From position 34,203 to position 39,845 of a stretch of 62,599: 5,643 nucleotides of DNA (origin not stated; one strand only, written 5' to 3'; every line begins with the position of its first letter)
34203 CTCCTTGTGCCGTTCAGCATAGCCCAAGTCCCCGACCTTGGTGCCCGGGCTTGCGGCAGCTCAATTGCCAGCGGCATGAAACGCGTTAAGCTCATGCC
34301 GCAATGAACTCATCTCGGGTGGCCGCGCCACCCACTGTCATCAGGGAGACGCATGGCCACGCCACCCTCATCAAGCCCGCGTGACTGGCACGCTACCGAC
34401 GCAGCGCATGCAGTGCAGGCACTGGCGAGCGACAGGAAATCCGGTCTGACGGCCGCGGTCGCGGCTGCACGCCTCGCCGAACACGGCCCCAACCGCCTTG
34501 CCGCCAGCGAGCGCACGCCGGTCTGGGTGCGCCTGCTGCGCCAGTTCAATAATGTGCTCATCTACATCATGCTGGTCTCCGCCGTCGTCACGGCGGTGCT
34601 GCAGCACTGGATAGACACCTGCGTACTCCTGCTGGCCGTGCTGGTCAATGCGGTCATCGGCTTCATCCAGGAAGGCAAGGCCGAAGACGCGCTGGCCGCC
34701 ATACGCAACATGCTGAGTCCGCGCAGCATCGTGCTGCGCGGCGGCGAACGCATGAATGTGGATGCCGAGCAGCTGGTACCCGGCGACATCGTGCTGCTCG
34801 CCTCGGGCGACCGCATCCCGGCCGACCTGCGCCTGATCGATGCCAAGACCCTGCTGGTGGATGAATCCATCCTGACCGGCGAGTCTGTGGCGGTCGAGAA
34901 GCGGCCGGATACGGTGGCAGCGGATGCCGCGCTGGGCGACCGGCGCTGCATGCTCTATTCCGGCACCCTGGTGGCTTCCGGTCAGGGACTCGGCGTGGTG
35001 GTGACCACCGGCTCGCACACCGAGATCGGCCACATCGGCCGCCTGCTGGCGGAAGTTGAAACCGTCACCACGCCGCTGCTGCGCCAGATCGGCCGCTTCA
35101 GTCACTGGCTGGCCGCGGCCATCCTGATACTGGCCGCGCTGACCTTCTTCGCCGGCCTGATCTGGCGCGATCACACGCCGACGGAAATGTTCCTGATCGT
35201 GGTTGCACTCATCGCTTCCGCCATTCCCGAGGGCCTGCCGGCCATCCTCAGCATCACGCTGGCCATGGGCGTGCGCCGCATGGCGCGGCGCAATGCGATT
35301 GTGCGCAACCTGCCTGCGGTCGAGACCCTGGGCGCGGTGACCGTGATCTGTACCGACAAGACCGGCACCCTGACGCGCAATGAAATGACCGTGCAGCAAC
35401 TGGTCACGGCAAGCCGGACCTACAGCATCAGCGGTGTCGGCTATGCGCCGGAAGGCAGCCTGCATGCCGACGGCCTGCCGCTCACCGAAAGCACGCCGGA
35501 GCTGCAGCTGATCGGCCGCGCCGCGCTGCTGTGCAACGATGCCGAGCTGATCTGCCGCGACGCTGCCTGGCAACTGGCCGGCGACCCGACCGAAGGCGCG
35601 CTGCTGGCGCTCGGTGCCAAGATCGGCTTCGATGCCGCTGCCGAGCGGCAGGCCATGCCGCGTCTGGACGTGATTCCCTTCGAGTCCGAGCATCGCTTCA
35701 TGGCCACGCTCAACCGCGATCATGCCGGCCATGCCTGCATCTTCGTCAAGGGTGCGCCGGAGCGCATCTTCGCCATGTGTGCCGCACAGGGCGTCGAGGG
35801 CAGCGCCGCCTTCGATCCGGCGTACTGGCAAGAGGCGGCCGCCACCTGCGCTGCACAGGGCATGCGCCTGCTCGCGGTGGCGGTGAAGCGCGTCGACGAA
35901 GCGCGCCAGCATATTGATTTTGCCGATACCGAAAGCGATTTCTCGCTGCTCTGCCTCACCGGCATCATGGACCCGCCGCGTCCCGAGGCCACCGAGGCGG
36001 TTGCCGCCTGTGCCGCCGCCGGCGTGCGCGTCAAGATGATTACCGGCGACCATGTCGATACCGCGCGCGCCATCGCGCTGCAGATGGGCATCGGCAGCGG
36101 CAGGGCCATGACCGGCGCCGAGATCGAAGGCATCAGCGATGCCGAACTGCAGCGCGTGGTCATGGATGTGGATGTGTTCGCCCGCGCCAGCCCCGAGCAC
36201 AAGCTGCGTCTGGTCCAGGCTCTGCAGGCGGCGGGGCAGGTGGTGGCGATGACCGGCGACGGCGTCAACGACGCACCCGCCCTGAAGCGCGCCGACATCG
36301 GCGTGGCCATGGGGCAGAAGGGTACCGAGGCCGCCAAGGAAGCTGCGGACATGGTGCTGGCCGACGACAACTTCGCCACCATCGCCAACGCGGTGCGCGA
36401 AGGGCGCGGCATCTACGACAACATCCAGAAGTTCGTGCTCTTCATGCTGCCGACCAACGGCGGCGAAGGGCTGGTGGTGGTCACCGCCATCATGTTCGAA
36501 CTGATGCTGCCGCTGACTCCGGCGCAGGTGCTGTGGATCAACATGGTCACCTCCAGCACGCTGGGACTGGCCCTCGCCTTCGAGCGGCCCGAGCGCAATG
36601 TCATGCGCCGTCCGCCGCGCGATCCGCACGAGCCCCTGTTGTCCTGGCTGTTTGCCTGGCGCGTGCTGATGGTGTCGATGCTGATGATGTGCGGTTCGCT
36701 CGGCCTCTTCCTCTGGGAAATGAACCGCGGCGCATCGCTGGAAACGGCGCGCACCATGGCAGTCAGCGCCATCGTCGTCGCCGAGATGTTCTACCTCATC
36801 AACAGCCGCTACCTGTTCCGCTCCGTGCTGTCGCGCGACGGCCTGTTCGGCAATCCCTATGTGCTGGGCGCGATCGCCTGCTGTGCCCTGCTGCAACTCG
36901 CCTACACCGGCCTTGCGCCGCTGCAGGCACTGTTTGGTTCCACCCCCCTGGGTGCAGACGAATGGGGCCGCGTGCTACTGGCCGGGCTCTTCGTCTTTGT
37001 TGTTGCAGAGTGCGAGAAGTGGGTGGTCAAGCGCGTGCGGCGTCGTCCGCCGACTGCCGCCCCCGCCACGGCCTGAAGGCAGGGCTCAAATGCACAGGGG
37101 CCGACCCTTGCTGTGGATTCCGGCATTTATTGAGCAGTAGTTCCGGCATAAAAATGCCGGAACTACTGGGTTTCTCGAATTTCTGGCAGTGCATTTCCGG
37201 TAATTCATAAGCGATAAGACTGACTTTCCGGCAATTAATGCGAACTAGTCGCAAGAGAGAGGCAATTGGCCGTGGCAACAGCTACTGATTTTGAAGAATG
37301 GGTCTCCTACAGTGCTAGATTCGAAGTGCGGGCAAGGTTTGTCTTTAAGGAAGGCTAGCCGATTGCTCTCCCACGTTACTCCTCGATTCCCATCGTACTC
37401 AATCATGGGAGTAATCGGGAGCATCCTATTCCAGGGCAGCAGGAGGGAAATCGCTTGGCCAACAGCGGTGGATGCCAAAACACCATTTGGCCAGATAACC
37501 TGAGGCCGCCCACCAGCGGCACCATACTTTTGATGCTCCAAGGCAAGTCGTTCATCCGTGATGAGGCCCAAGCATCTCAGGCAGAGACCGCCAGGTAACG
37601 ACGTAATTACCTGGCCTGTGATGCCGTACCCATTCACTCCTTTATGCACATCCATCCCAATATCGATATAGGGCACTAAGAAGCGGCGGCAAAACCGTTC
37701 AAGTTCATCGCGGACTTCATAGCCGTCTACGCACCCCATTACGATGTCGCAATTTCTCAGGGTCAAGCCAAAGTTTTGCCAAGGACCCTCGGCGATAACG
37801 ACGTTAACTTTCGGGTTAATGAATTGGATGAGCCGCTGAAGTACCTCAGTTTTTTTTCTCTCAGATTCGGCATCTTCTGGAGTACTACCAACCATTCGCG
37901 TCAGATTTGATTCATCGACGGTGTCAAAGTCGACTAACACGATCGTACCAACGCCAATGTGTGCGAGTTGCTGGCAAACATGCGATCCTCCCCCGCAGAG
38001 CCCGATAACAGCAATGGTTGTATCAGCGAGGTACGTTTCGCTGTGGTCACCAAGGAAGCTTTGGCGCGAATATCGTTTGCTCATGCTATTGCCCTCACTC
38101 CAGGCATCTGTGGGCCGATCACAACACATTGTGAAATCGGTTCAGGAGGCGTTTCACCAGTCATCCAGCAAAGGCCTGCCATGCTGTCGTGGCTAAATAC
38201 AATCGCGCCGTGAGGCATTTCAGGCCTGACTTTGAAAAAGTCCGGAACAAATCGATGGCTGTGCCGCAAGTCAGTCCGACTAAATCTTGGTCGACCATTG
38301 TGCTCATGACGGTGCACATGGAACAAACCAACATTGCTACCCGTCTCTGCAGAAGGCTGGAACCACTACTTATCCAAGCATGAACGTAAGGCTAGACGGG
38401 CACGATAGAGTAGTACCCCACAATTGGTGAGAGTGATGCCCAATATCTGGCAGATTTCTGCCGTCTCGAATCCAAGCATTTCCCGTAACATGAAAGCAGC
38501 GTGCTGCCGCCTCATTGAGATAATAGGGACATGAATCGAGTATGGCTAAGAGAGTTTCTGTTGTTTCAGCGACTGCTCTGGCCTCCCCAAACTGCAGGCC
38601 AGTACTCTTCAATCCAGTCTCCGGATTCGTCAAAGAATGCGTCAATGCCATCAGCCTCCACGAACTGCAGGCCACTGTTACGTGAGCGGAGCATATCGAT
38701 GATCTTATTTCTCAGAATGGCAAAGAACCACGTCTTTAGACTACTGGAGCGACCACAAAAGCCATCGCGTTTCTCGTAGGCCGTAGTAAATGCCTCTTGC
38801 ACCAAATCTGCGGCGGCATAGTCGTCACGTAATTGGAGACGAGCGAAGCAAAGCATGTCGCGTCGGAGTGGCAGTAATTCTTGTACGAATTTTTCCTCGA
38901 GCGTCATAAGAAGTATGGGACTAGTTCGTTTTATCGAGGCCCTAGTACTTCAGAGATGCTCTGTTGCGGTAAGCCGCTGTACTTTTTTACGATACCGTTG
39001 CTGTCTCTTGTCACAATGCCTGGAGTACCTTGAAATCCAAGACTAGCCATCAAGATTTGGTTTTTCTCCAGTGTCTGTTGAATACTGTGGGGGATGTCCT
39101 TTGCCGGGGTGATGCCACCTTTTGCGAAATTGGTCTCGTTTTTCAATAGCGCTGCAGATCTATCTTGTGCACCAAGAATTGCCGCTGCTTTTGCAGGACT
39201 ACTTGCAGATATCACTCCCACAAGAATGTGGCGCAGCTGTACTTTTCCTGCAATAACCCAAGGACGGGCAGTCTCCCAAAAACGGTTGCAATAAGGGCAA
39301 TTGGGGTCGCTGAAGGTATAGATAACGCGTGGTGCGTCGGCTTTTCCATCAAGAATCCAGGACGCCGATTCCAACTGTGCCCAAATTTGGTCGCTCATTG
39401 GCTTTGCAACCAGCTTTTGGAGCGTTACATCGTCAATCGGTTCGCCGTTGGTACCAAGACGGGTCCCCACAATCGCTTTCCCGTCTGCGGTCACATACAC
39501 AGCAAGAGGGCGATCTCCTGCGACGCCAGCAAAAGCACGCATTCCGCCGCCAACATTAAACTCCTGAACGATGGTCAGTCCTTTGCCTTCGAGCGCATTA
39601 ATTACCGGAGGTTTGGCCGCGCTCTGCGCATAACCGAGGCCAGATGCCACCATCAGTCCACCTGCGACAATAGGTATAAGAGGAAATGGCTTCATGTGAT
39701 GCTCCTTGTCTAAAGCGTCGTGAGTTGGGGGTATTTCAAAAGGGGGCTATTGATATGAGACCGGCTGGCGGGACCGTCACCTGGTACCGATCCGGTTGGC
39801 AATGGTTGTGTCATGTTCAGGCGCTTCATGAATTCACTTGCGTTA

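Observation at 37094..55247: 18.2-kb copper/thiol-redox island with transposon-like ends but no transposase, 9 nt downstream of tRNA-Arg(CCG)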

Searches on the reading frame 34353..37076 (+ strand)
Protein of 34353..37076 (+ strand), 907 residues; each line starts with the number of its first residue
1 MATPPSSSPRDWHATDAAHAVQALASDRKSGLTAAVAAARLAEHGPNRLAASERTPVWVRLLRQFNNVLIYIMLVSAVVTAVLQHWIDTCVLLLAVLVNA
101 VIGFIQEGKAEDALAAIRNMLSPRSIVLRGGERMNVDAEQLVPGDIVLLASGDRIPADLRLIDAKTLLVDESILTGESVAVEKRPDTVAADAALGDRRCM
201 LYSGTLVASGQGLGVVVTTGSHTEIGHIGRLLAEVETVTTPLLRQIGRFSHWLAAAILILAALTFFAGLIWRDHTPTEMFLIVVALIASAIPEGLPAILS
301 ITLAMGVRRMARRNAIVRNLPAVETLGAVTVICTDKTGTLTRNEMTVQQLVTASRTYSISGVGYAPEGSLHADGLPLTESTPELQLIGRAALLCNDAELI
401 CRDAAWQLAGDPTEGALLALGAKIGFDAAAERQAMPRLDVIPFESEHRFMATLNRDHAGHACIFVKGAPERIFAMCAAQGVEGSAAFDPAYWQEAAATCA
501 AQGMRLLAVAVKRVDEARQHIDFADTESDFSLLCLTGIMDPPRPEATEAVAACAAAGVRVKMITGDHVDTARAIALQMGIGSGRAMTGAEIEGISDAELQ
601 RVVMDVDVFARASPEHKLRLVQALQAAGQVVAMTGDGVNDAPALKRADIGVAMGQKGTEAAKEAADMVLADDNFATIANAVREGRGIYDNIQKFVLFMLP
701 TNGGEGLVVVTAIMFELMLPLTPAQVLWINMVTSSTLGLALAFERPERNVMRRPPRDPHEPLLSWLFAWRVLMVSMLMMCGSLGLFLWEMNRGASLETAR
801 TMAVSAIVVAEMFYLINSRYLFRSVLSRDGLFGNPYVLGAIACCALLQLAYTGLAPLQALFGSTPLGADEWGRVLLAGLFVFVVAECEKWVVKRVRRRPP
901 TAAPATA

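Call 9: search_protein_families(library=pfam, proteins=[window:34353-37076:+], max_evalue=0.01)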
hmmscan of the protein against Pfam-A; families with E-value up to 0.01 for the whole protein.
window:34353-37076:+ (907 aa): 7 families
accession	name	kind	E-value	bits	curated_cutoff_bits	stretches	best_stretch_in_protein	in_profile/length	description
PF00122.25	E1-E2_ATPase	-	2.4e-52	177.6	28.1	1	120-313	2-181/181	E1-E2 ATPase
PF00689.26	Cation_ATPase_C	-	1.6e-47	162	27.3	1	719-891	2-175/175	Cation transporting ATPase, C-terminus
PF13246.12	Cation_ATPase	-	2.8e-20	72.6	21.7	1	393-477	2-89/91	Cation transport ATPase (P-type)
PF00702.32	Hydrolase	-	5.4e-19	69.8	26.4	1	330-648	2-191/191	haloacid dehalogenase-like hydrolase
PF00690.31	Cation_ATPase_N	-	6.2e-19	67.9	20.4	1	12-79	1-68/69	Cation transporter/ATPase, N-terminus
PF08282.18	Hydrolase_3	-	2.5e-06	27.8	20.9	1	620-680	195-254/255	haloacid dehalogenase-like hydrolase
PF12710.13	HAD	-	7.2e-05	23.7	27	1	490-645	37-189/189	haloacid dehalogenase-like hydrolase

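Call 19: find_encoding_contigs(protein=window:34353-37073:+, flank=10000, max_places=10)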
Protein window:34353-37073:+ (907 aa): no gene with exactly this product is on record in the collection.

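Call 23: find_related_loci(query=window:34353-37073:+, collection=genome_contigs, flank=10000)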
Query window:34353-37073:+ (907 aa) in genome_contigs; peptide patterns used: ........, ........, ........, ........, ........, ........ (x = any residue, [..] = any of these).
600 stretches matched a pattern (row limit reached: there are more); 585 encode a relative of the query (tblastn E <= 1e-3); the best 80 are kept; 80 distinct loci.
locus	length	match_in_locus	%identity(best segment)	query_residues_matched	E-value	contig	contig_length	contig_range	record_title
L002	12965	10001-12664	65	11-893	0e+0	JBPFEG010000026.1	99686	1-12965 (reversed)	MAG: Methylomicrobium sp. isolate Soil4BBin16 k141_330873, whole genome shotgun sequence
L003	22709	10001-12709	67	2-900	0e+0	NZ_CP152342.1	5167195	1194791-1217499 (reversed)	Acidovorax sp. SDU_ACID1 chromosome, complete genome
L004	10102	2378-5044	65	12-897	0e+0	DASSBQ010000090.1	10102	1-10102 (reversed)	MAG TPA_asm: Nitrospiraceae bacterium isolate SMAG_U898 k141_1368457, whole genome shotgun sequence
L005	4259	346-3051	65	1-894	0e+0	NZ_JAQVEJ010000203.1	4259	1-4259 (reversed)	MAG: Hydrogenophaga sp. isolate STE_132 NODE_66440_length_4259_cov_2.597531_Sandtown_E, whole genome shotgun sequence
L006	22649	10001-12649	68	10-889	0e+0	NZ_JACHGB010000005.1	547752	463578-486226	Quisquiliibacterium transsilvanicum strain DSM 29781 Ga0415297_05, whole genome shotgun sequence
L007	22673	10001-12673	67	5-889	0e+0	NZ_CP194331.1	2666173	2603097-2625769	Candidatus Ferrigenium straubiae strain KS chromosome, complete genome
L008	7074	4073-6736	65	10-894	0e+0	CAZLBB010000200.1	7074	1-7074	MAG TPA_asm: uncultured Rhodospirillaceae bacterium isolate binchicken_co130_47 genome assembly, contig: NODE_6863_lengt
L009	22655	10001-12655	63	12-893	0e+0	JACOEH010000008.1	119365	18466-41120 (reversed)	MAG: Nitrospira sp. isolate S1bin.12 NODE_134_length_119365_cov_35.269542, whole genome shotgun sequence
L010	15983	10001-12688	64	5-897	0e+0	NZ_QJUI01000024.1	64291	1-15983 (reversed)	Phytopseudomonas daroniae strain P9A NODE_24_length_64291_cov_17.768328, whole genome shotgun sequence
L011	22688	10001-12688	64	7-896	0e+0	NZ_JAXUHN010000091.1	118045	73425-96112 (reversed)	Methylomicrobium sp. Wu6 k119_205, whole genome shotgun sequence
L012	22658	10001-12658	63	11-893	0e+0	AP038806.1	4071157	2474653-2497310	MAG: Nitrospira sp. NFB02 DNA, complete genome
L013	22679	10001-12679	63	4-894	0e+0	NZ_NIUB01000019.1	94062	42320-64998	Pseudomonas oleovorans subsp. oleovorans strain DSM 1045 PSOLE_contig000019, whole genome shotgun sequence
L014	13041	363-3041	65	6-894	0e+0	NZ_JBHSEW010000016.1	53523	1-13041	Comamonas nitrativorans strain CCUG 45781 spades_K_17_127_16, whole genome shotgun sequence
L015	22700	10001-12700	63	3-894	0e+0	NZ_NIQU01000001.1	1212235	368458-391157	Pseudomonas sediminis strain PI11 scaffold_0, whole genome shotgun sequence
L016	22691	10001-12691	63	1-894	0e+0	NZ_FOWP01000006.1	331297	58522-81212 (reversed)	Ectopseudomonas composti strain CCUG 59231, whole genome shotgun sequence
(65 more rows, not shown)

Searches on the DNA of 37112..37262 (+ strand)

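Call 75: search_dna_similar(query=window:37112-37262:+, collection=plasmids, mode=distant, max_rows=15, max_evalue=0.01)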
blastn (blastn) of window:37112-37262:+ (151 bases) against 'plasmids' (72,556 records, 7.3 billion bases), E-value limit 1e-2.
No match.

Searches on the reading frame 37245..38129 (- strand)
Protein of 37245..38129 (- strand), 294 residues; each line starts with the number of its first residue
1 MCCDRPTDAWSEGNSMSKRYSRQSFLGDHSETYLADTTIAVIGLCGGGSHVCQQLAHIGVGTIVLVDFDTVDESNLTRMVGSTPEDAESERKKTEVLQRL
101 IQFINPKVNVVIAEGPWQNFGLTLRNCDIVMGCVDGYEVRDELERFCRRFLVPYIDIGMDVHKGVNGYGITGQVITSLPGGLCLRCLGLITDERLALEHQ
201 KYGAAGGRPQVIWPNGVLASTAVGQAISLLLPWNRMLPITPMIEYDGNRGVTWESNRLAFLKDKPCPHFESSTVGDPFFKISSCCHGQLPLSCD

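Call 8: search_protein_families(library=pfam, proteins=[window:37245-38129:-], max_evalue=0.01)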
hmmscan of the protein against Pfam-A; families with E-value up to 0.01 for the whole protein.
window:37245-38129:- (294 aa): 1 family
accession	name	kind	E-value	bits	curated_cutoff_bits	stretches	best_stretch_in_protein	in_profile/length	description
PF00899.27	ThiF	-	1.6e-28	100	28.1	1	25-266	9-236/238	ThiF family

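Call 48: find_encoding_contigs(protein=window:37248-38129:-, flank=10000, max_places=6)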
Protein window:37248-38129:- (294 aa): 1 contig read that carries it; 1 place shown.
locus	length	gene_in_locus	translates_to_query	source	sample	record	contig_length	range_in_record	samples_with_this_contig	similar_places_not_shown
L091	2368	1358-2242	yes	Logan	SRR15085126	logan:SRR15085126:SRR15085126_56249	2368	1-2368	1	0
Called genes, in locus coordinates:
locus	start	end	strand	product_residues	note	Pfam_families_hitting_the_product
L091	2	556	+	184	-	?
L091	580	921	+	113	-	PF04542:Sigma70_r2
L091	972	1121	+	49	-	PF08281:Sigma70_r4_2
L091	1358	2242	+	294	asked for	PF00899:ThiF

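Call 83: search_protein_families(library=ncbifam, proteins=[window:37245-38129:-], max_evalue=0.001)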
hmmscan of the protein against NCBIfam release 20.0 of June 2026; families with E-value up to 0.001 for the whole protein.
window:37245-38129:- (294 aa): 25 families
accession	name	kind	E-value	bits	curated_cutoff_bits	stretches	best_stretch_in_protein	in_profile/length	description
TIGR02356.1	adenyl_thiF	equivalog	4.9e-23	81.6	275.25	1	19-229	1-202/203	thiazole biosynthesis adenylyltransferase ThiF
NF004281.0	PRK05690.1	subfamily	6.7e-20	71.4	266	1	17-156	10-152/250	molybdopterin-synthase adenylyltransferase MoeB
NF006395.0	PRK08644.1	equivalog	3.4e-18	66.1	159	1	28-148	22-141/215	sulfur carrier protein ThiS adenylyltransferase ThiF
TIGR02355.1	moeB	equivalog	4.7e-18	65.5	376.55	1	19-156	4-144/240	molybdopterin-synthase adenylyltransferase MoeB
NF006204.0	PRK08328.1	equivalog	8.4e-18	64.8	339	1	18-181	8-165/231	hypothetical protein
NF047750.1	SAMPActivE1UbaA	equivalog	3.5e-17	62.6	450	1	19-188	12-176/270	SAMP-activating enzyme E1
NF006444.0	PRK08762.1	equivalog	8.4e-16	57.6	449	1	16-209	124-317/387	molybdopterin-synthase adenylyltransferase MoeB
NF009123.0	PRK12475.1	subfamily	1.2e-14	54.3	510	1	16-187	1-170/338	MoeB/ThiF family adenylyltransferase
TIGR02354.1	thiF_fam2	equivalog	5.6e-14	52.5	152.2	1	34-140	19-124/200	thiamine biosynthesis protein ThiF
NF005902.0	PRK07878.1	equivalog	1.3e-13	50.7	647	1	18-116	21-120/392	adenylyltransferase/sulfurtransferase MoeZ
NF011696.0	PRK15116.1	equivalog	4.9e-13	49.4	304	1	18-158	11-153/268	tRNA cyclic N6-threonylcarbamoyladenosine(37) synthase TcdA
NF006077.0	PRK08223.1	equivalog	4.1e-12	45.7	266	1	27-138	19-130/296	hypothetical protein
NF004111.0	PRK05600.1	equivalog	8.5e-12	44.9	437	1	27-138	32-143/371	ThiF family adenylyltransferase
NF004806.0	PRK06153.2-1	subfamily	1.4e-10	40.7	479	1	33-166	163-296/379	hypothetical protein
NF004804.0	PRK06153.1-3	equivalog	1.4e-09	37.4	340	1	33-162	176-305/401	hypothetical protein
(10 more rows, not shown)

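Call 94: search_protein_families(library=padloc, proteins=[window:37245-38129:-], max_evalue=0.001)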
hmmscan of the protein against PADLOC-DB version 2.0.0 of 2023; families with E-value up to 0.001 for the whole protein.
window:37245-38129:- (294 aa): 29 families (the best 25 are shown)
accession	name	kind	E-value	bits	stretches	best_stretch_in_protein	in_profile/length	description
PDLC00837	E1-E2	-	1.2e-11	42.1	1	31-187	320-479/593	E1-E2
PDLC00829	E1-E2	-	2.2e-10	38.3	1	34-186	169-318/426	E1-E2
PDLC00847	E1-E2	-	9.9e-10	35.4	1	32-156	282-406/523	E1-E2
PDLC00855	E1-E2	-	4.6e-09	33.9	1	31-112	297-375/579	E1-E2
PDLC00836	E1-E2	-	1.6e-08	31.6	1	30-133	335-440/602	E1-E2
PDLC00832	E1-E2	-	1.8e-08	31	1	31-110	333-409/588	E1-E2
PDLC00856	E1-E2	-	3.4e-08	30.4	1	38-149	324-435/573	E1-E2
PDLC00844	E1-E2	-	4.7e-08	30.1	1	27-101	267-339/489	E1-E2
PDLC00828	E1-E2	-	1.2e-07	29.4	1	33-136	172-276/431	E1-E2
PDLC00848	E1-E2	-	2.8e-07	27.2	1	33-146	371-485/607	E1-E2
PDLC00835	E1-E2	-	3.7e-07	26.9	1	28-145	365-482/778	E1-E2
PDLC00850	E1-E2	-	5.9e-07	26.3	1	36-113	314-388/566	E1-E2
PDLC00839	E1-E2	-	1.2e-06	25.1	1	33-140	367-475/602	E1-E2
PDLC00825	E1-E2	-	1.5e-06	25.3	1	30-79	301-350/568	E1-E2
PDLC00843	E1-E2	-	3.6e-06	23.8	1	31-110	313-389/575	E1-E2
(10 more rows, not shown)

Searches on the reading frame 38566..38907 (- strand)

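Call 8: search_protein_families(library=pfam, proteins=[window:38566-38907:-], max_evalue=0.01)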
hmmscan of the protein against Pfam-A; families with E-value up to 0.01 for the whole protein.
window:38566-38907:- (113 aa): 1 family
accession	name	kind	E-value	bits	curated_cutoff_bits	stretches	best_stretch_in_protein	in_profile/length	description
PF04542.20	Sigma70_r2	-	6.2e-13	48.8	24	1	19-77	10-69/71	Sigma-70 region 2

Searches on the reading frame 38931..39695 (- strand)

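Call 8: search_protein_families(library=pfam, proteins=[window:38931-39695:-], max_evalue=0.01)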
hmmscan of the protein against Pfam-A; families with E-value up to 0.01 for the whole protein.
window:38931-39695:- (254 aa): 2 families
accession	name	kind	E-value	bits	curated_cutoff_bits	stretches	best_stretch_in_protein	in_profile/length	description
PF13098.12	Thioredoxin_2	-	1e-10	42.3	27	1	121-242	5-94/104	Thioredoxin-like domain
PF13462.12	Thioredoxin_4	-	1.1e-05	26.1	23.2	1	117-159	9-55/165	Thioredoxin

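Call 83: search_protein_families(library=ncbifam, proteins=[window:38931-39695:-], max_evalue=0.001)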
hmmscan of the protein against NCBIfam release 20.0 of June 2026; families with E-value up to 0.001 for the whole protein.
window:38931-39695:- (254 aa): 3 families
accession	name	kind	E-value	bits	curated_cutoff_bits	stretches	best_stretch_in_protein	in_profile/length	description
NF008657.0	PRK11657.1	equivalog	2.1e-91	305.6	124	1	16-254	11-251/251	thiol:disulfide interchange protein DsbG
NF008129.0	PRK10877.1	equivalog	3.7e-05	23.1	215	1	65-240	57-218/237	bifunctional protein-disulfide isomerase/oxidoreductase DsbC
NF052402.1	ThlOxiredEpsilon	equivalog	0.00014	21.5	370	1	124-174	130-178/236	bifunctional thiol oxidoreductase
